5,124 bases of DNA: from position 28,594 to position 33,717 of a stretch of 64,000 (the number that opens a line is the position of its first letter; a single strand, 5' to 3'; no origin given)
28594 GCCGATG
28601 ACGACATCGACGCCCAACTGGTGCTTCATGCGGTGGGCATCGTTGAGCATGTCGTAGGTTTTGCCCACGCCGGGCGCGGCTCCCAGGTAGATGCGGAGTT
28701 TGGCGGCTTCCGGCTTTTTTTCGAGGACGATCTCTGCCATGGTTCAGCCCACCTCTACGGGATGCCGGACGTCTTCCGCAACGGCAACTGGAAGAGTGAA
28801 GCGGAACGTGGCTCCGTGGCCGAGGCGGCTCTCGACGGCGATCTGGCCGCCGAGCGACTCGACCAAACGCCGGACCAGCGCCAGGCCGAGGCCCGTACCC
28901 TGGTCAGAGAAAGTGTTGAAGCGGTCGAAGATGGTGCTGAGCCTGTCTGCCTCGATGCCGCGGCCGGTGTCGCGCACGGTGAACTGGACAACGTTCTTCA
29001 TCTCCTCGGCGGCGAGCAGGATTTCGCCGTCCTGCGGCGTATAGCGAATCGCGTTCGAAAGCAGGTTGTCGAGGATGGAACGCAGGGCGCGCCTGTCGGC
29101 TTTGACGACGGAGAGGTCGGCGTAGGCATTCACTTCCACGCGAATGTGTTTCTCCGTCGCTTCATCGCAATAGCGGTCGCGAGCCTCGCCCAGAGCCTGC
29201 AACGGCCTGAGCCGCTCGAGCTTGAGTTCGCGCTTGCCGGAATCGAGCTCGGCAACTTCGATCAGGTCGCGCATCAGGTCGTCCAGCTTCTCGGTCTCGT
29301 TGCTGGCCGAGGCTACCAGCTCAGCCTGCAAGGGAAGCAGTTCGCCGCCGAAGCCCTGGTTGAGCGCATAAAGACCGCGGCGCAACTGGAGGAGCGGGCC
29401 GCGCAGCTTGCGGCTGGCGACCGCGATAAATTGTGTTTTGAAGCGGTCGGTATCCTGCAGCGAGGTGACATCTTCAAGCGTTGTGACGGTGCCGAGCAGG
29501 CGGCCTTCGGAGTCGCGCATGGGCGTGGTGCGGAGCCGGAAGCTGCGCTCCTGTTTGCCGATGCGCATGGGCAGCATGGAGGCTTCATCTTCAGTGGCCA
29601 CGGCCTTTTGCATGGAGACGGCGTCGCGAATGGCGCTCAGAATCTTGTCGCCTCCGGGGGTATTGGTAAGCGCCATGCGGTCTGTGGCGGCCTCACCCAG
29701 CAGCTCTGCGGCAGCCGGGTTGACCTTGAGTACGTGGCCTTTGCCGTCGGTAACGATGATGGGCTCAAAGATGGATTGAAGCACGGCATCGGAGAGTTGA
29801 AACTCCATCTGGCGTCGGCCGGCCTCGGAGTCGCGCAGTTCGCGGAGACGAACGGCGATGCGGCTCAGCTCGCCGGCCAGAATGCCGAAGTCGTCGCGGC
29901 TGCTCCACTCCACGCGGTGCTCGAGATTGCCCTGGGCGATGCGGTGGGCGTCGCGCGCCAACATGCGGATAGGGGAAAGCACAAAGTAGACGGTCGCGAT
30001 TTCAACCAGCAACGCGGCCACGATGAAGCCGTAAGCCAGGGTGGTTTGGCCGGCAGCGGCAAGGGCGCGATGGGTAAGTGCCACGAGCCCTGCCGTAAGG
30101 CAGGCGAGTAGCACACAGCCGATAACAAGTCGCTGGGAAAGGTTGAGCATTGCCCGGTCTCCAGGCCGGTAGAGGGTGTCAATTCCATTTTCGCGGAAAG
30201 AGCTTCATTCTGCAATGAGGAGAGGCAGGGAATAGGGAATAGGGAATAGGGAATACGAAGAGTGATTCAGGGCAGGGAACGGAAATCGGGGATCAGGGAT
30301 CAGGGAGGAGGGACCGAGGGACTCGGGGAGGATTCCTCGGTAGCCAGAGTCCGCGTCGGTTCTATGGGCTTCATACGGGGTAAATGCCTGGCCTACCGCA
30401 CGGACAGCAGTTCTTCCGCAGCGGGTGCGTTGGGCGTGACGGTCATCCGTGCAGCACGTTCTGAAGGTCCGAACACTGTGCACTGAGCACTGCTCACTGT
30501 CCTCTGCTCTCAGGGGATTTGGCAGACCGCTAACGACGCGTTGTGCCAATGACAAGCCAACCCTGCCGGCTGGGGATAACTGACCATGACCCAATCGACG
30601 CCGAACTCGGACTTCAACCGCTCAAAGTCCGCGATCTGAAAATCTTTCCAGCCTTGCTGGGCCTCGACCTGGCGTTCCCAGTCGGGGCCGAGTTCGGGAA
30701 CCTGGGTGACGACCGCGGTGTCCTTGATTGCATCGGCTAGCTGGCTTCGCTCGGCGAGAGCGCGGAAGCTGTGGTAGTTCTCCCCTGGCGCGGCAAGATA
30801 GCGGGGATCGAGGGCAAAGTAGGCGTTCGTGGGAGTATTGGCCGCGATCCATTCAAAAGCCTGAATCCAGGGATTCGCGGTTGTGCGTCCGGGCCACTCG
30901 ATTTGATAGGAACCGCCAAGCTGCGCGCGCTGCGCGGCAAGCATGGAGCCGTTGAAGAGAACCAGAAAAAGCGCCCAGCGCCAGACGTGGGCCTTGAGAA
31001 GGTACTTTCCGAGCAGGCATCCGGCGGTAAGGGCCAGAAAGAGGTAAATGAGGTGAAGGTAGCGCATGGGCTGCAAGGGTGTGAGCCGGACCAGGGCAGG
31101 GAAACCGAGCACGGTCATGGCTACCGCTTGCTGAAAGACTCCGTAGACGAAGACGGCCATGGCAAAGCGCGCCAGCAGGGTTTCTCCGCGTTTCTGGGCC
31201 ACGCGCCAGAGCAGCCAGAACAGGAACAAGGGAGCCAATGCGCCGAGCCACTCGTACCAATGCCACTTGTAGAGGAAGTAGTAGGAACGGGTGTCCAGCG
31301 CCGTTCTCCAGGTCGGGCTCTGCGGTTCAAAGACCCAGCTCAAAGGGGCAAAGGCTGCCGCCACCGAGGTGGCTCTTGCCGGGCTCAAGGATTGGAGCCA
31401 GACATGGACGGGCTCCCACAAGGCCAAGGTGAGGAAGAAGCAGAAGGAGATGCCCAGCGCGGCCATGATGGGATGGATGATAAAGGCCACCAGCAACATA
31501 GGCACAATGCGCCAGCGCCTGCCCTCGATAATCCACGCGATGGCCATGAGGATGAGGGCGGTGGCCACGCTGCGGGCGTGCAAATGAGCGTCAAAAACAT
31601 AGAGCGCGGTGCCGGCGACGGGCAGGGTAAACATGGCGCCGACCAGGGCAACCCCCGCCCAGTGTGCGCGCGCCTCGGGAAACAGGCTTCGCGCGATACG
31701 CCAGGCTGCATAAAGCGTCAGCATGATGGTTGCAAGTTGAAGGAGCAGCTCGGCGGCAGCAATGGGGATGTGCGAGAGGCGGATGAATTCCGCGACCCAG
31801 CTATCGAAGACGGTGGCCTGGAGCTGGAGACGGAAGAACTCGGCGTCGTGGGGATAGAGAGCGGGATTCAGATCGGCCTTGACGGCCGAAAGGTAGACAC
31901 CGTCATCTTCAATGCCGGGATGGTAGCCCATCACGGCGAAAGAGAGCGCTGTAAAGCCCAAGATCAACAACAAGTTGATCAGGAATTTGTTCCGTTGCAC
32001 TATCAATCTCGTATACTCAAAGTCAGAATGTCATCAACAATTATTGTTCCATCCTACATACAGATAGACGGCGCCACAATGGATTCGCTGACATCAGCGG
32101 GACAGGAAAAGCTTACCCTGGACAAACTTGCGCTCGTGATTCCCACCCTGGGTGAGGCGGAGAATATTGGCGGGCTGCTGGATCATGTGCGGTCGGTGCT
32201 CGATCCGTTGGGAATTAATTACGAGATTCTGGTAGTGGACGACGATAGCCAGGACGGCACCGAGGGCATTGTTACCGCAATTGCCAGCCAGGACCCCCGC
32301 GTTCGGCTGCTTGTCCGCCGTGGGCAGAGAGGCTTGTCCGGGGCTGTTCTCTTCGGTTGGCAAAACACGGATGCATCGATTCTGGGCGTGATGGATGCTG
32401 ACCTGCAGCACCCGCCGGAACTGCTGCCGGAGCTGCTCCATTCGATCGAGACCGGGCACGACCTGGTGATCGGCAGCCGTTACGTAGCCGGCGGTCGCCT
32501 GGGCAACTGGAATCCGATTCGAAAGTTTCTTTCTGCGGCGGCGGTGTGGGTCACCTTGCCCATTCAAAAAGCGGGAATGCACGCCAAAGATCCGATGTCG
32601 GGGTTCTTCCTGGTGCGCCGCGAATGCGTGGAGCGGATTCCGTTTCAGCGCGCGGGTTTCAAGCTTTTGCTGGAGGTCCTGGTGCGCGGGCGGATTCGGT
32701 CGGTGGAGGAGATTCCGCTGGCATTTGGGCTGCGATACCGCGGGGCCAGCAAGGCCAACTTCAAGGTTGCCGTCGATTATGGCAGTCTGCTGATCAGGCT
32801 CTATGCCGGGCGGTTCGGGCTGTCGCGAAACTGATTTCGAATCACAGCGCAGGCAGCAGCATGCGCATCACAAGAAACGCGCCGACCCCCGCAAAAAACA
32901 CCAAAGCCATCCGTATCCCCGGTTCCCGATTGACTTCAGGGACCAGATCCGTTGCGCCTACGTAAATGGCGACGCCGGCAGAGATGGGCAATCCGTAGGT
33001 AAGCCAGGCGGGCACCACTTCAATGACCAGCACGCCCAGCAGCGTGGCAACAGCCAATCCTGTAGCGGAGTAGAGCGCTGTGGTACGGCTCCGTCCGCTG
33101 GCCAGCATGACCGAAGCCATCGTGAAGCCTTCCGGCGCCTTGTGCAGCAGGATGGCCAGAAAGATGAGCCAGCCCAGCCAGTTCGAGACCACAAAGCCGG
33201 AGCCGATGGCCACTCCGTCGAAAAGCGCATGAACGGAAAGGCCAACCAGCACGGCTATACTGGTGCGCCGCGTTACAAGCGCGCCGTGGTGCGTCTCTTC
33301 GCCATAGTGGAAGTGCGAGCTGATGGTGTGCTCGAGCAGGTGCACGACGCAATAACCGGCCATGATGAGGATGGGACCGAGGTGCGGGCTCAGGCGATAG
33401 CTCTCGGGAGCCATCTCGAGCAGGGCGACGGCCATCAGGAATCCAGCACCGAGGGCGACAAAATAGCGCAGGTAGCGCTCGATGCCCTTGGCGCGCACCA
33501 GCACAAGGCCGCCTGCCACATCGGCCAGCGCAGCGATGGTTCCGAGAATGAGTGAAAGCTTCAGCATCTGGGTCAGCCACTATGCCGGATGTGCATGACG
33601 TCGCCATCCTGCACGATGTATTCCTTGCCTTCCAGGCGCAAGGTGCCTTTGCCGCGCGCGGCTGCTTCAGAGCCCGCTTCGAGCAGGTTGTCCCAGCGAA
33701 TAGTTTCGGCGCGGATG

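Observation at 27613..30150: Split KdpD-like sensor paired with a histidine pseudokinase, with no kdpE or kdpFABC nearby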

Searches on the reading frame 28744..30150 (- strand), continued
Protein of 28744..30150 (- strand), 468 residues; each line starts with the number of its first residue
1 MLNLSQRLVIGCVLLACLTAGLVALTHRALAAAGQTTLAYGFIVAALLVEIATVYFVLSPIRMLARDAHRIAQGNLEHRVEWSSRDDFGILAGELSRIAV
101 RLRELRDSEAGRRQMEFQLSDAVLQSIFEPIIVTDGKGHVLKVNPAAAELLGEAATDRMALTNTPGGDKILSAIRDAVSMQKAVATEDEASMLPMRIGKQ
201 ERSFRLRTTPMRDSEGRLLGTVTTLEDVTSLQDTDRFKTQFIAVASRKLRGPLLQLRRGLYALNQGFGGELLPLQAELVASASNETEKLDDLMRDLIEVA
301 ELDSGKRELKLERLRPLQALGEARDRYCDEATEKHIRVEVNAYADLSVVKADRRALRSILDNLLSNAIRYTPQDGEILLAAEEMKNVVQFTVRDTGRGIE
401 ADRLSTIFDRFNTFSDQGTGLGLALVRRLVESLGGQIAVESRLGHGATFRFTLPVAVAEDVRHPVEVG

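Call 73: search_solved_structures(query=window:28744-30150:-, max_evalue=1e-10, show_alignments=1)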
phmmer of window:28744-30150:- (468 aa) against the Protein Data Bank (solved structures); distinct sequences matched with E-value up to 1e-10: 36.
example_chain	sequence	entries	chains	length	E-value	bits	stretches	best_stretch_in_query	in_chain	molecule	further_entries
8u4x_A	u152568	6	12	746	1.2e-30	109.9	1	228-456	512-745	histidine kinase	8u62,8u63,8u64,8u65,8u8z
4q20_A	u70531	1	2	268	2.6e-29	105.5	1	229-456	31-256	Sensor protein DivL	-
4u7n_A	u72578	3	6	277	3.3e-25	92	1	224-458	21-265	Histidine protein kinase sensor protein | Histidine kinase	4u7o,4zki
5c93_A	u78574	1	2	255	9.3e-25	90.5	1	227-458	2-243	Histidine kinase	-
4i5s_A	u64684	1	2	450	1.1e-24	90.2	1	121-456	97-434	Putative histidine kinase CovS; VicK-like protein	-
6paj_A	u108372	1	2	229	3.6e-24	88.6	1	234-454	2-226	Sensor protein SrrB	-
9jfj_A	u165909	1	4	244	3.8e-22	81.9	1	245-458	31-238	Sensor histidine kinase ZraS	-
6azr_A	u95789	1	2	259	2.8e-20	75.8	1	221-456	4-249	Sensor histidine kinase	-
5uht_A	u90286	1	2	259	5.4e-20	74.8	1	221-456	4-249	Sensor histidine kinase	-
4jas_A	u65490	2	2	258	5.9e-20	74.7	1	222-456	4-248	Histidine kinase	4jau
2c2a_A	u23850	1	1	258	6.4e-20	74.6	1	222-456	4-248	SENSOR HISTIDINE KINASE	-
3dge_A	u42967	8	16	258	6.8e-20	74.5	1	222-456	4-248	Sensor protein | Histidine kinase | Sensor histidine kinase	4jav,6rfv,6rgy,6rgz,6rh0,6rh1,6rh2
6rh7_A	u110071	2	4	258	9.4e-20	74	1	222-456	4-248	Sensor histidine kinase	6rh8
7z8n_A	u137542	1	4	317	9.9e-20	74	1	233-454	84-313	Histidine kinase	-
3a0r_A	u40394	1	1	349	1.4e-19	73.4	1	119-455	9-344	Sensor protein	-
6dk8_A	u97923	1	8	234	1.9e-11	46.7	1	240-456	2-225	RetS (Regulator of Exopolysaccharide and Type III Secretion)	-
6dk7_A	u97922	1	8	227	3.1e-11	46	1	240-455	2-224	RetS (Regulator of Exopolysaccharide and Type III Secretion)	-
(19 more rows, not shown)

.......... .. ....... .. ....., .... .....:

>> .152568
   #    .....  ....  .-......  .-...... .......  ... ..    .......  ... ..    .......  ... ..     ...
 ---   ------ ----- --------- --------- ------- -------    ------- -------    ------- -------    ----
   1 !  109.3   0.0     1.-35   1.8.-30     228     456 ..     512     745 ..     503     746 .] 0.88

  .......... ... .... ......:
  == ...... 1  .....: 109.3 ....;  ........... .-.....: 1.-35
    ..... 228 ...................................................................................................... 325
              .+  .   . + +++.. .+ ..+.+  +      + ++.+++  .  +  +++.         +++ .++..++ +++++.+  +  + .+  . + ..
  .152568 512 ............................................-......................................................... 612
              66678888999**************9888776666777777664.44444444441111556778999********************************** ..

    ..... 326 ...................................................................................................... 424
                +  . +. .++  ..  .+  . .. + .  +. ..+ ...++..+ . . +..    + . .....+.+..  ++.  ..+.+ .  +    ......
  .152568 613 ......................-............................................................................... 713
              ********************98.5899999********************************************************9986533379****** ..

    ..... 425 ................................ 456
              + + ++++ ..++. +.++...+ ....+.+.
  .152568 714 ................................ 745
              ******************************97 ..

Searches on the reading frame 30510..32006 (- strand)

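Call 11: search_protein_families(library=pfam, proteins=[window:30510-32006:-], max_evalue=0.001)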
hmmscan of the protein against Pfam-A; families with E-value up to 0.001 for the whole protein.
window:30510-32006:- (498 aa): 1 family
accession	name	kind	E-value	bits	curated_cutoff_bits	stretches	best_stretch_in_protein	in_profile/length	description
PF20604.3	DUF6798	-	8.2e-05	22.7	26.9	1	379-425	2-40/61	Domain of unknown function (DUF6798)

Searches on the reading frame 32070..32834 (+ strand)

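Call 11: search_protein_families(library=pfam, proteins=[window:32070-32834:+], max_evalue=0.001)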
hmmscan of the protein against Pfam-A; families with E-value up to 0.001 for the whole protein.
window:32070-32834:+ (254 aa): 2 families
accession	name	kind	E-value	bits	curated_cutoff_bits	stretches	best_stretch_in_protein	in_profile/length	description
PF00535.33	Glycos_transf_2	-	3.5e-31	108.8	23.3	1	22-189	2-166/168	Glycosyl transferase family 2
PF13641.12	Glyco_tranf_2_3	-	2e-05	25.1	27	1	20-190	3-174/230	Glycosyltransferase like family 2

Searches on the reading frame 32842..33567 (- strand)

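Call 11: search_protein_families(library=pfam, proteins=[window:32842-33567:-], max_evalue=0.001)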
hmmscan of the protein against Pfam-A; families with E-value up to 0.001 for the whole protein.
window:32842-33567:- (241 aa): 1 family
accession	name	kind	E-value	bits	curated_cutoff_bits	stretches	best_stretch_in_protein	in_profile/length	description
PF02535.28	Zip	-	2.3e-23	83.4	35.1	2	102-234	177-322/323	ZIP Zinc transporter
